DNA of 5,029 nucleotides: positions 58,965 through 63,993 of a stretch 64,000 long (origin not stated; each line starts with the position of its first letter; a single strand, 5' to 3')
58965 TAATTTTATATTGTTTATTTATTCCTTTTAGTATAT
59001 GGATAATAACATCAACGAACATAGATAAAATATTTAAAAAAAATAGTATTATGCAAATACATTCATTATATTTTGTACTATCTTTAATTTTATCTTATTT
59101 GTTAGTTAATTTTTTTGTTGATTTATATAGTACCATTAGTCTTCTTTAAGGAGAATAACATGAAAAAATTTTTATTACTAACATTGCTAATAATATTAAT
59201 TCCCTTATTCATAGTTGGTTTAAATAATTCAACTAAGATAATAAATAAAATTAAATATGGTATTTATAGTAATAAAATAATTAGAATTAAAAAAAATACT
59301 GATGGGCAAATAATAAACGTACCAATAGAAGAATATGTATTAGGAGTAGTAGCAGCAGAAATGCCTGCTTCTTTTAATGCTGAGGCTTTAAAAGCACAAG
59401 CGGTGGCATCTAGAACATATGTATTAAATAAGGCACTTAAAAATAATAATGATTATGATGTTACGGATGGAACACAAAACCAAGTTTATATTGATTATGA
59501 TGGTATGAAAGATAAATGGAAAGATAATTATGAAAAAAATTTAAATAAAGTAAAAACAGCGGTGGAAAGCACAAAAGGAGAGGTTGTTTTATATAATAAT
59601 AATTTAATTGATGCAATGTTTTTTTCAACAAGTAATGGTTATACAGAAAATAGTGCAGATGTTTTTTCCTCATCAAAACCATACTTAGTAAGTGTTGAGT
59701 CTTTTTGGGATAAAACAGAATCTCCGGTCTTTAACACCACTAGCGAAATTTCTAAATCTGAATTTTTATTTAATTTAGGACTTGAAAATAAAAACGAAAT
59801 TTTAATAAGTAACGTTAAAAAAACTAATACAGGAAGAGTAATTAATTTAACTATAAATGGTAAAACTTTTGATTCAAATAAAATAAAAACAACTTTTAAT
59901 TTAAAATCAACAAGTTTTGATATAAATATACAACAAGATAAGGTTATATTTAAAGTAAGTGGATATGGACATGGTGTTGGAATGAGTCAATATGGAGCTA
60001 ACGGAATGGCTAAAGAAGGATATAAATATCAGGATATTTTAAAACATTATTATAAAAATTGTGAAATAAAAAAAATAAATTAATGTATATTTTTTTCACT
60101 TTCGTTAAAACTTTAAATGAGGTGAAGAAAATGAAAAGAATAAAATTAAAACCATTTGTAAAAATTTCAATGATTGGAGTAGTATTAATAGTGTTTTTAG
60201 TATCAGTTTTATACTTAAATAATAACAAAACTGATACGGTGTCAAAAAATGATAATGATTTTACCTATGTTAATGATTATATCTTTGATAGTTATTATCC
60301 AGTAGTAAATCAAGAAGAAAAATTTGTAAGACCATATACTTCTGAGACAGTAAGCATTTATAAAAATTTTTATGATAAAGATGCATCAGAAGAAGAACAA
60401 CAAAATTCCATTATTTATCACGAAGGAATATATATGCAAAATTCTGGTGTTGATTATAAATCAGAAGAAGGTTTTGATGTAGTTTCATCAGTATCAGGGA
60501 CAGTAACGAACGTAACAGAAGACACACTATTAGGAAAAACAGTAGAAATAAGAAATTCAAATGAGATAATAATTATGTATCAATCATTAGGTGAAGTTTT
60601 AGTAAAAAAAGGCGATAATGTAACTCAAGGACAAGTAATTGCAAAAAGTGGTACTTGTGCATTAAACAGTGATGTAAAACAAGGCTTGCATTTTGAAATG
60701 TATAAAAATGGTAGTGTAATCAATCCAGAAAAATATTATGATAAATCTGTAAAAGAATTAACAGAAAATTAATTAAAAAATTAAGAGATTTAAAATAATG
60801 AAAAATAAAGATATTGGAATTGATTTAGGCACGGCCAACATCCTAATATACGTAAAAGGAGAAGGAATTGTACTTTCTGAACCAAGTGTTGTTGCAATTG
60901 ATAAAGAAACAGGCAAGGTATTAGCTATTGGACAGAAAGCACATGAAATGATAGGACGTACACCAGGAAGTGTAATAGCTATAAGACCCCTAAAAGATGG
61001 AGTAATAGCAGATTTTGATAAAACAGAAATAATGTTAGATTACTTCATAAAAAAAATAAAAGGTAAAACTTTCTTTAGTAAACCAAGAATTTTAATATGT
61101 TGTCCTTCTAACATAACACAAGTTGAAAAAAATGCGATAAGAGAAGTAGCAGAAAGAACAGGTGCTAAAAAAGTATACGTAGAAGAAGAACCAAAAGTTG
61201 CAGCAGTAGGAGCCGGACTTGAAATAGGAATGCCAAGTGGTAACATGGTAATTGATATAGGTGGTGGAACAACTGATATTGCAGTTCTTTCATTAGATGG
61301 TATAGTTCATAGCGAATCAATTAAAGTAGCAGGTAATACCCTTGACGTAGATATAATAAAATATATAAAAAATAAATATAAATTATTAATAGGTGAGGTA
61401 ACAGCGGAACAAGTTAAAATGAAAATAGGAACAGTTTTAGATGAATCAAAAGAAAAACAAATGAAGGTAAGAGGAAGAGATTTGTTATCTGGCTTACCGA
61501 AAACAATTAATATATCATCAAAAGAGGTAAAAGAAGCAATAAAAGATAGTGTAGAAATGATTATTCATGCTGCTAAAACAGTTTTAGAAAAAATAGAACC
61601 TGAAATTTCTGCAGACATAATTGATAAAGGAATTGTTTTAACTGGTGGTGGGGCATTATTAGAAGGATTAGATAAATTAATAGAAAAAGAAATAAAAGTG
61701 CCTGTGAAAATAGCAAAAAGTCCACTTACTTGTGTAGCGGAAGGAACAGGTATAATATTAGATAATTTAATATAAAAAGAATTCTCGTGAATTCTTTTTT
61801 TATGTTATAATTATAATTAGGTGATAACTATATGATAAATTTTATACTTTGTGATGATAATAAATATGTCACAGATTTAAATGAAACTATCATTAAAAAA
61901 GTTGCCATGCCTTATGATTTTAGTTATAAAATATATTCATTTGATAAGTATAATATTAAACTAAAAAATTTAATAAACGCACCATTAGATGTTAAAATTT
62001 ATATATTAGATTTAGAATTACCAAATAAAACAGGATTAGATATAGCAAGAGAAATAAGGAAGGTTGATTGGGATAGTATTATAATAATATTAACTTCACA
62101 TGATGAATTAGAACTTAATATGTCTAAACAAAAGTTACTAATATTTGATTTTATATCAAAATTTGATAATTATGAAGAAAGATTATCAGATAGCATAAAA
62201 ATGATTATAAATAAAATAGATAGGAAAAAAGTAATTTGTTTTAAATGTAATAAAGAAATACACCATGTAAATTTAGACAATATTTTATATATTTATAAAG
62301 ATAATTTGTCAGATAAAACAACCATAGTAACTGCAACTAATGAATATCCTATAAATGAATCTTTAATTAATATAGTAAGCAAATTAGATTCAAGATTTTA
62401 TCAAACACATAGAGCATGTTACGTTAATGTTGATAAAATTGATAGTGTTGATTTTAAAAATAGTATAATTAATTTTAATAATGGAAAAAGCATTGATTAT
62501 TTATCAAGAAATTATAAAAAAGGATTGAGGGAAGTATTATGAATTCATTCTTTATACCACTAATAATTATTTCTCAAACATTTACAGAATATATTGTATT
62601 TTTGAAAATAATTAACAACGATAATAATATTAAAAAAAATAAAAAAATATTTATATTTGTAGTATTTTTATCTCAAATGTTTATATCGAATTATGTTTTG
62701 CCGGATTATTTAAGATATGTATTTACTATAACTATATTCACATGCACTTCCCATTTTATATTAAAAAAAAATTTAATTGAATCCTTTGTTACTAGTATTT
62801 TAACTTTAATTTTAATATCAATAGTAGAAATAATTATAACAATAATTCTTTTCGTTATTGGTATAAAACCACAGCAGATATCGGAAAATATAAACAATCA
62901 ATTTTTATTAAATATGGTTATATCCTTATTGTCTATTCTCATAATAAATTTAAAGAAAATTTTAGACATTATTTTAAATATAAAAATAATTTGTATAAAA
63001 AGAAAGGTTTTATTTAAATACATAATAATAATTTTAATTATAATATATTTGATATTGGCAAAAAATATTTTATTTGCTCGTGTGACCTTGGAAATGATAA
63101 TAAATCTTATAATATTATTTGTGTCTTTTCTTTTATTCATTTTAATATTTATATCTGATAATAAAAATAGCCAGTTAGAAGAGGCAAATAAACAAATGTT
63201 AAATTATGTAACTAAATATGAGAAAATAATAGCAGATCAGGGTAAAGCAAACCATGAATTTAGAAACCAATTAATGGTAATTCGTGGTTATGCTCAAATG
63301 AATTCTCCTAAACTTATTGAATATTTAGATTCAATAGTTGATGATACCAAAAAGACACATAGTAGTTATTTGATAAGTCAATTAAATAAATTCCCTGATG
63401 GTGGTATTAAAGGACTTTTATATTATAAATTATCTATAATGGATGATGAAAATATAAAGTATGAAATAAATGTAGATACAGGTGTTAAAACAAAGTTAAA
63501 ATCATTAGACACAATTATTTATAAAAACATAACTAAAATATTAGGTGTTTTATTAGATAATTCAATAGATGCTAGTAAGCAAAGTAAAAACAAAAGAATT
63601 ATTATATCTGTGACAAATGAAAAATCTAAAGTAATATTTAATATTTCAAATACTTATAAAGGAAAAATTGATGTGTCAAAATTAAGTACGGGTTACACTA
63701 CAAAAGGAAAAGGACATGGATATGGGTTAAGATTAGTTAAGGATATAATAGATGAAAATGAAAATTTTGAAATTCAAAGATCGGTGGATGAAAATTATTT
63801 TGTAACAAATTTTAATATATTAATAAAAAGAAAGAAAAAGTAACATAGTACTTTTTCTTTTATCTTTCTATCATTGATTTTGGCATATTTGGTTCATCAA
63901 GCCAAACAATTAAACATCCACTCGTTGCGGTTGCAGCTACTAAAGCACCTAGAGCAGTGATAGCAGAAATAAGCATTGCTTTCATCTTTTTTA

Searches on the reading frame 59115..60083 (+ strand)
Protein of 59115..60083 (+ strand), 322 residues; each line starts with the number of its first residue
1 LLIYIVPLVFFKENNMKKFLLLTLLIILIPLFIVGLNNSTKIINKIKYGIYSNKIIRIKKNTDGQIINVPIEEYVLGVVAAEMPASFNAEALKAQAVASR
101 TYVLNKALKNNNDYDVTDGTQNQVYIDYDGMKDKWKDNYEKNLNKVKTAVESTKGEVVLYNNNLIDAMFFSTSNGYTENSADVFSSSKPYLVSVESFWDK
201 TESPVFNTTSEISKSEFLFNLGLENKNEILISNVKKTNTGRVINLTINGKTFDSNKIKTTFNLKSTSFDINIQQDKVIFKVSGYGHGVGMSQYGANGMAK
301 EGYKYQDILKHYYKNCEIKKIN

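Call 6: search_protein_families(library=pfam, proteins=[window:59115-60083:+])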
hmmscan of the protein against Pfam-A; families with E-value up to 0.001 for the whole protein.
window:59115-60083:+ (322 aa): 1 family
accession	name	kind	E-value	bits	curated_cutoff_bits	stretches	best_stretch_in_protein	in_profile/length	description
PF08486.15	SpoIID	-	9.7e-28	97.1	23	1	63-160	5-97/97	Stage II sporulation protein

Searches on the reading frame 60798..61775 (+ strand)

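Call 6: search_protein_families(library=pfam, proteins=[window:60798-61775:+])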
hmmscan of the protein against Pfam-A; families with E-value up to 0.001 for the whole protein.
window:60798-61775:+ (325 aa): 8 families
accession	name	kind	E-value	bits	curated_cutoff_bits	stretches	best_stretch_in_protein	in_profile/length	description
PF06723.19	MreB_Mbl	-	5.4e-143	476.2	27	1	4-323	2-321/327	MreB/Mbl protein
PF14450.12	FtsA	-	3.5e-15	56.9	31.8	1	150-308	1-112/127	Cell division protein FtsA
PF00022.25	Actin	-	4.1e-12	45.8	27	1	29-193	31-190/410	Actin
PF08841.16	DDR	-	2e-05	24.3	24.6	1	115-187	101-173/328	Diol dehydratase reactivase ATPase-like domain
PF25216.1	Volactin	-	2.6e-05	24.3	35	0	28-123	46-141/321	Volactin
PF00012.26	HSP70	-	7.2e-05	21.6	20.6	1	98-299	136-350/599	Hsp70 protein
PF06277.17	EutA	-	8.2e-05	22.1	27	1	151-221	147-218/475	Ethanolamine utilisation protein EutA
PF11104.14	PilM_2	-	0.00025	20.5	27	0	278-307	277-306/340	Type IV pilus assembly protein PilM;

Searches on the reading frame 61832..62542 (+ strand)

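Call 6: search_protein_families(library=pfam, proteins=[window:61832-62542:+])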
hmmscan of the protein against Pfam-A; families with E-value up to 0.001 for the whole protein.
window:61832-62542:+ (236 aa): 2 families
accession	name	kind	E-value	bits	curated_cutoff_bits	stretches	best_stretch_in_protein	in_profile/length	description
PF04397.21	LytTR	-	1.8e-16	60.6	22.6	1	142-236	2-97/98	LytTr DNA-binding domain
PF00072.30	Response_reg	-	2.2e-09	37.9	30.2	1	5-111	2-100/111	Response regulator receiver domain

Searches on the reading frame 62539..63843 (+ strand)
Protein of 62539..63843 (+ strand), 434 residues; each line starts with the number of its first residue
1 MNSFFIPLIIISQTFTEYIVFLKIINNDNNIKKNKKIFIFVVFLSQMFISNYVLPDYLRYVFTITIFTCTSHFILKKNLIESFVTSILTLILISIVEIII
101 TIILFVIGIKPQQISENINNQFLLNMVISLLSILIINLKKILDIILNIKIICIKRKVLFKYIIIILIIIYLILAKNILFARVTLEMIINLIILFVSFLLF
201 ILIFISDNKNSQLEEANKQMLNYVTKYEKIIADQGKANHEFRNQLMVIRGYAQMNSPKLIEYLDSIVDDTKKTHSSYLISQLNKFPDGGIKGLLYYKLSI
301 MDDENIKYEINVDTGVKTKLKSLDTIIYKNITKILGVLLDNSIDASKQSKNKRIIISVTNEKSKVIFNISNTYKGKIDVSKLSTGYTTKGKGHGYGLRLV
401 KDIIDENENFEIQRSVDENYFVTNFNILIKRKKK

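Call 6: search_protein_families(library=pfam, proteins=[window:62539-63843:+])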
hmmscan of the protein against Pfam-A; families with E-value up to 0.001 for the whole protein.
window:62539-63843:+ (434 aa): 3 families
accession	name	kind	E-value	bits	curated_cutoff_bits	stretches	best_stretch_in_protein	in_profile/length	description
PF14501.12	HATPase_c_5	-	2e-14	53.8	22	1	330-427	5-101/102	GHKL domain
PF02518.31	HATPase_c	-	5.5e-07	30.4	26.4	1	331-412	6-93/111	Histidine kinase-, DNA gyrase B-, and HSP90-like ATPase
PF14689.11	SPOB_a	-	4.4e-05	23.5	28.1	1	235-274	17-57/62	Sensor_kinase_SpoOB-type, alpha-helical domain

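Call 15: find_encoding_contigs(protein=window:62539-63843:+, flank=10000, max_places=4)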
Protein window:62539-63843:+ (434 aa): 3 contigs read that carry it; 1 place shown.
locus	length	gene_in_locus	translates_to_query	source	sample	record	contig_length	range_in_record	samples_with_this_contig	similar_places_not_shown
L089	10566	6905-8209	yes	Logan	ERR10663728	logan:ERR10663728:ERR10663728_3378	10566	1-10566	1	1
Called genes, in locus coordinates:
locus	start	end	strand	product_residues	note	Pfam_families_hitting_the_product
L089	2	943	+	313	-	?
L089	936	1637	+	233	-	PF02527:GidB, PF13847:Methyltransf_31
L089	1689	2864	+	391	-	-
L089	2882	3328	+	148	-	PF02502:LacAB_rpiB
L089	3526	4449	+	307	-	PF08486:SpoIID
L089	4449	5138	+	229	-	PF25984:BSH_YknX (faint), PF01551:Peptidase_M23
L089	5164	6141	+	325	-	PF00022:Actin, PF06723:MreB_Mbl, PF14450:FtsA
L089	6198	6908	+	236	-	PF00072:Response_reg, PF04397:LytTR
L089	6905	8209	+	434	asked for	PF02518:HATPase_c (weak), PF14501:HATPase_c_5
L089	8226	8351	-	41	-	-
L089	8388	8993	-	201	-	PF04647:AgrB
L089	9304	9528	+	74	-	PF00313:CSD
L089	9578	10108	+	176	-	PF02482:Ribosomal_S30AE, PF16321:Ribosom_S30AE_C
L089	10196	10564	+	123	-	?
